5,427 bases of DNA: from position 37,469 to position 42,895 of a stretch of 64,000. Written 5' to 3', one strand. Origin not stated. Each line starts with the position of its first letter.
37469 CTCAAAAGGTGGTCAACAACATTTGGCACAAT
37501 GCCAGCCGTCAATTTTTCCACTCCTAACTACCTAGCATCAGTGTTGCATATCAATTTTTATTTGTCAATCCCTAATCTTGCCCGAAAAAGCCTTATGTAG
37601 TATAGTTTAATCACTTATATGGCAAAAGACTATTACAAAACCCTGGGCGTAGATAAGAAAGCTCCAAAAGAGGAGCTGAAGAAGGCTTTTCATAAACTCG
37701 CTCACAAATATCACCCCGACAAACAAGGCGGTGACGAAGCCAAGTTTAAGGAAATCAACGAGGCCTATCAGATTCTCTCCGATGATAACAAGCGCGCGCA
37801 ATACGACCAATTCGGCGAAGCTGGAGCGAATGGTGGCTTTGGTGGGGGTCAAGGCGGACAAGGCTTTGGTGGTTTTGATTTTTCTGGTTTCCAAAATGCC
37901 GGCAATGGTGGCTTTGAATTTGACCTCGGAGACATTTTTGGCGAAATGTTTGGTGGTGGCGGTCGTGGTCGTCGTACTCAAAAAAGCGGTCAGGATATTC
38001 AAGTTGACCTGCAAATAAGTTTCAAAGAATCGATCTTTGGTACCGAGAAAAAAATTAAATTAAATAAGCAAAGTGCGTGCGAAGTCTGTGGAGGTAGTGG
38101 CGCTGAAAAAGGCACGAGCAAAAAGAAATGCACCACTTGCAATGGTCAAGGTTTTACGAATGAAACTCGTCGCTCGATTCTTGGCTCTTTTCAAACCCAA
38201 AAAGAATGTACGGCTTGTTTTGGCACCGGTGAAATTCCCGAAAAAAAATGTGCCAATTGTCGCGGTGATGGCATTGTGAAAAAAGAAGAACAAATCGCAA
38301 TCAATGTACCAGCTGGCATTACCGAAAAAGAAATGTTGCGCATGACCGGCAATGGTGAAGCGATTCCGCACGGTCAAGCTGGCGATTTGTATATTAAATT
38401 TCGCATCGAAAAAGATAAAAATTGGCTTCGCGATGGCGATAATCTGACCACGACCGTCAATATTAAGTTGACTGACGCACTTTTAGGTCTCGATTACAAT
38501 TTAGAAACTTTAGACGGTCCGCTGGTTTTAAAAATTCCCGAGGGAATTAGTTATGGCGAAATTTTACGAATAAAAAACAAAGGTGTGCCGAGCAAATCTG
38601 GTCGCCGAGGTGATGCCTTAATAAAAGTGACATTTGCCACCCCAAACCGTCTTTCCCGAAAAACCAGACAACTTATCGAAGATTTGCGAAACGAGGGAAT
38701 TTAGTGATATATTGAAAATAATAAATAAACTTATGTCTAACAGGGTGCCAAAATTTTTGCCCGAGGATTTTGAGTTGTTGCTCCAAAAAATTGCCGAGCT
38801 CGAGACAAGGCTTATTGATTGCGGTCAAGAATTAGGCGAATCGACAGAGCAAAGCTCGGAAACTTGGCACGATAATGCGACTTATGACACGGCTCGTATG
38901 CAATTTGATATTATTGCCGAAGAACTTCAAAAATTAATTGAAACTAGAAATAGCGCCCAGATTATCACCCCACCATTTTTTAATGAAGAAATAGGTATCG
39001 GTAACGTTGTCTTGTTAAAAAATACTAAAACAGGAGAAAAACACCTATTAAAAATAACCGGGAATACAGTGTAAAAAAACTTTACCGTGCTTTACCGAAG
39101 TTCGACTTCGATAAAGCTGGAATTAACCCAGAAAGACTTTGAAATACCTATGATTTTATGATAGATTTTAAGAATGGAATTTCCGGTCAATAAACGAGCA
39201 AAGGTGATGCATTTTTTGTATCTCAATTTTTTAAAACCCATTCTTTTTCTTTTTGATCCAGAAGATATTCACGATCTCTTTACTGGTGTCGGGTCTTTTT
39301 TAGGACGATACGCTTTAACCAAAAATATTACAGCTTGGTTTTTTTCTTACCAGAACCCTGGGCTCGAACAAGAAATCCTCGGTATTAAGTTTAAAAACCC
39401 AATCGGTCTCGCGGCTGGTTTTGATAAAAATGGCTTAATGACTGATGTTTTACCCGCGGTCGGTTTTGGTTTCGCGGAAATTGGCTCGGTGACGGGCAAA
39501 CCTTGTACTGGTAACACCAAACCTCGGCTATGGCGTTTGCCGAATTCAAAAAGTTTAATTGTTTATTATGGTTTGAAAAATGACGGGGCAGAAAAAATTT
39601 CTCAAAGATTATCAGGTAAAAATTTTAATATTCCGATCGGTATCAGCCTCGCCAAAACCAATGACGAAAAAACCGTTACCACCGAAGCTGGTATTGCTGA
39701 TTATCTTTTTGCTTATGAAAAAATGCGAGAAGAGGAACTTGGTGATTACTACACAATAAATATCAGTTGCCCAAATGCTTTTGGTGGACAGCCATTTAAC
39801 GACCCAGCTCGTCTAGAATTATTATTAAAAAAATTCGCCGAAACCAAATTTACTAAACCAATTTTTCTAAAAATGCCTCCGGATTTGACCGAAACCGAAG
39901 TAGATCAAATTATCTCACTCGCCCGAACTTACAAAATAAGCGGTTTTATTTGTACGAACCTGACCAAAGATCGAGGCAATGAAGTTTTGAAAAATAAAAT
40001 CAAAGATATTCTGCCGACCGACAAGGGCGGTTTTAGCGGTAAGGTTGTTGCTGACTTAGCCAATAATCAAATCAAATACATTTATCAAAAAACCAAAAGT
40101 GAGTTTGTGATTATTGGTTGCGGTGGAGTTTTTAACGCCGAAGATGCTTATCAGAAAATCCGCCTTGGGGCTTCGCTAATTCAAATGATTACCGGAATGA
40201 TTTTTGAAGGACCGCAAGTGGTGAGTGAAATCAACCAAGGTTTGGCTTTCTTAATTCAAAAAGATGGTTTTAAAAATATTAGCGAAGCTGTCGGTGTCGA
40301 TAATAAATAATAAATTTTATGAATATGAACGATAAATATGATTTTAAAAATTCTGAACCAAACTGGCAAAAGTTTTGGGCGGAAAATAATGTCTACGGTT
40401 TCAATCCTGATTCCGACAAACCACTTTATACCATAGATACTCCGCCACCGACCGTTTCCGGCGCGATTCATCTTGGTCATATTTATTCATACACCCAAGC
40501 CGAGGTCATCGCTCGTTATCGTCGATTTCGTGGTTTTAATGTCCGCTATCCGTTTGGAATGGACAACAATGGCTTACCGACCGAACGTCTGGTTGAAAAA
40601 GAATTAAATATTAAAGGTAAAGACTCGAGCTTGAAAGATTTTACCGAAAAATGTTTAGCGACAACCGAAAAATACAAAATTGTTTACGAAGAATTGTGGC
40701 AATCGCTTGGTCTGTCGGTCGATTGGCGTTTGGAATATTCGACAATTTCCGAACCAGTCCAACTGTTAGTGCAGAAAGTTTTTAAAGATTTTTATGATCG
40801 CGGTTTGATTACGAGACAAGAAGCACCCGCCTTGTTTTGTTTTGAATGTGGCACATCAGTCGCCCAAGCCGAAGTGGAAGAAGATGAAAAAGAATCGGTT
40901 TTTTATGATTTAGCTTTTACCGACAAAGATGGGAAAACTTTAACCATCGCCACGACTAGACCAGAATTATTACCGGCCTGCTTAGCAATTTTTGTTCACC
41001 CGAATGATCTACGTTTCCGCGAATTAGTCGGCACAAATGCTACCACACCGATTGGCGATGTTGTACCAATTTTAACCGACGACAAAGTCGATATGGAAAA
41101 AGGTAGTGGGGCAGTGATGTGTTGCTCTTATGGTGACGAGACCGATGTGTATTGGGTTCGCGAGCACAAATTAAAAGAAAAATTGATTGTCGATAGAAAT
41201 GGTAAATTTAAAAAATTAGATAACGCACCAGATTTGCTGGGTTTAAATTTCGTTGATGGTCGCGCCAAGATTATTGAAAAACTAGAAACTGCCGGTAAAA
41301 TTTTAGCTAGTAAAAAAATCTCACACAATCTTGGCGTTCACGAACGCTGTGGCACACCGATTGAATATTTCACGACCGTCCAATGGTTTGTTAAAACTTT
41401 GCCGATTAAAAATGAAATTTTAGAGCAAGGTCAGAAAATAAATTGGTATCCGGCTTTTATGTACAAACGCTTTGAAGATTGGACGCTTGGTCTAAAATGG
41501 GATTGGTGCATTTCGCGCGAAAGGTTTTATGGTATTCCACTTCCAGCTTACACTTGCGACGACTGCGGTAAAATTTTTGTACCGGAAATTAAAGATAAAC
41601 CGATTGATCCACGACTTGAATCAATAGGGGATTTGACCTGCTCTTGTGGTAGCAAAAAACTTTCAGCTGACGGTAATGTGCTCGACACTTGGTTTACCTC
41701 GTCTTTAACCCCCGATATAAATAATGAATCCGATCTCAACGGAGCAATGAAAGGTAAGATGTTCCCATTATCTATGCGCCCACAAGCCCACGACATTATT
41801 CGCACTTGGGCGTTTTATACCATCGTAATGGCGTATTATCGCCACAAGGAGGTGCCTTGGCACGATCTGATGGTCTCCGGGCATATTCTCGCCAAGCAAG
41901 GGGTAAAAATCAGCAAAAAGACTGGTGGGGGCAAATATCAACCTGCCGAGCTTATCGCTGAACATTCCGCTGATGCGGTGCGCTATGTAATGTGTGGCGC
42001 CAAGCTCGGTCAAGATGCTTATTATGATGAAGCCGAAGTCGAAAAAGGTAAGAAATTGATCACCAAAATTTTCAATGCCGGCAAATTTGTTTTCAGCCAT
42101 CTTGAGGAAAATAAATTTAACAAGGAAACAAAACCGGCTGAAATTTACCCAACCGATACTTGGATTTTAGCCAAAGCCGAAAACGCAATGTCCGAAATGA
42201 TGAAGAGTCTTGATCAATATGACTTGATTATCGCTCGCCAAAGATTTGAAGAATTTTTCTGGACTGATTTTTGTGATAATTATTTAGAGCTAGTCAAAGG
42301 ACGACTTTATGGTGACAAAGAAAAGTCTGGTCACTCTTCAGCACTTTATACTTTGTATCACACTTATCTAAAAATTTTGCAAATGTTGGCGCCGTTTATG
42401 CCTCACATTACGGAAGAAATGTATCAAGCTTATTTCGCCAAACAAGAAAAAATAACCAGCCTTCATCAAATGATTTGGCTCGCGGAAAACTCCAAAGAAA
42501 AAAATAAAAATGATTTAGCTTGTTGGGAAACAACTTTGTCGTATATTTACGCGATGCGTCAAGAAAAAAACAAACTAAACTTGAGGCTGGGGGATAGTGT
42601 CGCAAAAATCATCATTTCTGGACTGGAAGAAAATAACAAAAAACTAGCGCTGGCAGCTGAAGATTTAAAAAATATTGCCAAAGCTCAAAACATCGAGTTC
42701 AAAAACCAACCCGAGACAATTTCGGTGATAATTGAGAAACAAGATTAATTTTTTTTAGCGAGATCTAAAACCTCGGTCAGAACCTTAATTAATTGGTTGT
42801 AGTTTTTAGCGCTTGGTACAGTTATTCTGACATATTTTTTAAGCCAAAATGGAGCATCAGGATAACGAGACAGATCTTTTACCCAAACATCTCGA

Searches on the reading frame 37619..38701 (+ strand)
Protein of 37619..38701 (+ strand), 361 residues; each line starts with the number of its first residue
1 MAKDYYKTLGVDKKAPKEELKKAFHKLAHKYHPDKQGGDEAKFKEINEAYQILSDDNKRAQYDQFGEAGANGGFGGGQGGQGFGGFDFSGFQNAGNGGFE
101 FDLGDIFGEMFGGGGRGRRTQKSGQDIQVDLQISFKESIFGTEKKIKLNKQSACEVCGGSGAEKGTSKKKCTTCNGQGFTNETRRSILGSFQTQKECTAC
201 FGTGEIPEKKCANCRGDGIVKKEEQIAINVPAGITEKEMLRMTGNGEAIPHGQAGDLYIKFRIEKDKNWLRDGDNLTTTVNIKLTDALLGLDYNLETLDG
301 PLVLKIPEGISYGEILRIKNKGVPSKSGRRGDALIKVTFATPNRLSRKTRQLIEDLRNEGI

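Call 91: search_protein_families(library=pfam, proteins=[window:37619-38701:+], max_evalue=0.001)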
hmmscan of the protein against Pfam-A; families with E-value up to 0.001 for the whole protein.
window:37619-38701:+ (361 aa): 4 families
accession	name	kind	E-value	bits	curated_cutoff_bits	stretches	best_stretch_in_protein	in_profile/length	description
PF01556.23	DnaJ_C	-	8.2e-40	136.7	26.6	1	127-342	1-152/152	DnaJ C terminal domain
PF00226.36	DnaJ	-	4.8e-23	81.5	27.8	1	4-63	1-63/63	DnaJ domain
PF00684.25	DnaJ_CXXCXGXG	-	1.4e-14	54.5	32.7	1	154-218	1-65/65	DnaJ central domain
PF15777.11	Anti-TRAP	-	0.00067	20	32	0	195-221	11-43/59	Tryptophan RNA-binding attenuator protein inhibitory protein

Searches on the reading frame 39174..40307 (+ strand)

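Call 91: search_protein_families(library=pfam, proteins=[window:39174-40307:+], max_evalue=0.001)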
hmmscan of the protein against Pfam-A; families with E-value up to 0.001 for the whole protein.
window:39174-40307:+ (378 aa): 1 family
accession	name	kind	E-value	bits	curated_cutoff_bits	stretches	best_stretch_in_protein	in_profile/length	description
PF01180.27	DHO_dh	-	1.6e-67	228.2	27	1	64-358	2-288/291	Dihydroorotate dehydrogenase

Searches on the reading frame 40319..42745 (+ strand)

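Call 93: search_protein_families(library=pfam, proteins=[window:40319-42745:+], max_evalue=0.01)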
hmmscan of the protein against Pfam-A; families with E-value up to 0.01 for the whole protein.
window:40319-42745:+ (809 aa): 5 families
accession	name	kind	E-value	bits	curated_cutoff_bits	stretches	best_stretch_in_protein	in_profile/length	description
PF00133.28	tRNA-synt_1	-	1.5e-81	274.8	22.7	1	16-567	2-411/414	tRNA synthetases class I (I, L, M and V)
PF08264.19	Anticodon_1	-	7.5e-31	107.4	25.1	1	613-760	1-143/148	Anticodon-binding domain of tRNA ligase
PF09334.17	tRNA-synt_1g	-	2e-16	60.2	20.1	1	38-187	2-136/391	tRNA synthetases class I (M)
PF13603.12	tRNA-synt_1_2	-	0.00021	21.3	25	1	238-301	86-150/185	Leucyl-tRNA synthetase, editing domain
PF20097.4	DUF6487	-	0.00074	20.3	24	0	368-421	13-63/67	Domain of unknown function (DUF6487)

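Call 94: search_protein_families(library=ncbifam, proteins=[window:40319-42745:+], max_evalue=0.01)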
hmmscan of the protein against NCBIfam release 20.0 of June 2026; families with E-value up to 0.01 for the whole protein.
window:40319-42745:+ (809 aa): 18 families
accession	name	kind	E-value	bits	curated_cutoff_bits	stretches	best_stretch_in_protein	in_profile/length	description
NF009687.0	PRK13208.1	equivalog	3e-275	915.4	738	1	2-802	5-796/801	valine--tRNA ligase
TIGR00422.1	valS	equivalog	4.2e-200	666.9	612.1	1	3-805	1-797/863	valine--tRNA ligase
NF000540.1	alt_ValS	exception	7.9e-199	662.5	900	1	8-791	5-825/827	valine--tRNA ligase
NF004349.1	PRK05729.1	equivalog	1.1e-155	520.2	704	1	5-798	2-773/860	valine--tRNA ligase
TIGR00392.1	ileS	equivalog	1.3e-118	397.5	621.4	2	251-774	313-857/861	isoleucine--tRNA ligase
NF011492.0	PRK14900.1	equivalog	1.1e-110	371.2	1783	1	4-777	10-780/1044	valine--tRNA ligase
NF000258.1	MupB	exception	2.1e-62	211.2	1900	2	251-764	298-817/1033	mupirocin-resistant isoleucine--tRNA ligase MupB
NF040702.1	ileS_w_GNAT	exception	1.3e-60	205.1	1999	2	248-738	492-986/1100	isoleucine--tRNA ligase, N-acetyltransferase domain-containing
NF000257.1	MupA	exception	4.4e-57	193.6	1900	2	257-769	300-820/1024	mupirocin-resistant isoleucine--tRNA ligase MupA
NF008957.0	PRK12300.1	subfamily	1.7e-54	185.2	677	2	6-229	3-239/946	leucine--tRNA ligase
TIGR00396.1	leuS_bact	equivalog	8.9e-46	156.4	548.4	4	7-189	1-170/843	leucine--tRNA ligase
TIGR00395.1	leuS_arch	equivalog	3.2e-36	124.7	648.5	2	13-229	4-233/938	leucine--tRNA ligase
TIGR00398.1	metG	equivalog_domain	2.2e-25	89.4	336.35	2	39-189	3-138/530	methionine--tRNA ligase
NF008900.0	PRK12267.1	equivalog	2.2e-20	72.7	598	2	38-190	7-144/648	methionine--tRNA ligase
NF001100.0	PRK00133.1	equivalog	5.3e-16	58.3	587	1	44-179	14-134/676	methionine--tRNA ligase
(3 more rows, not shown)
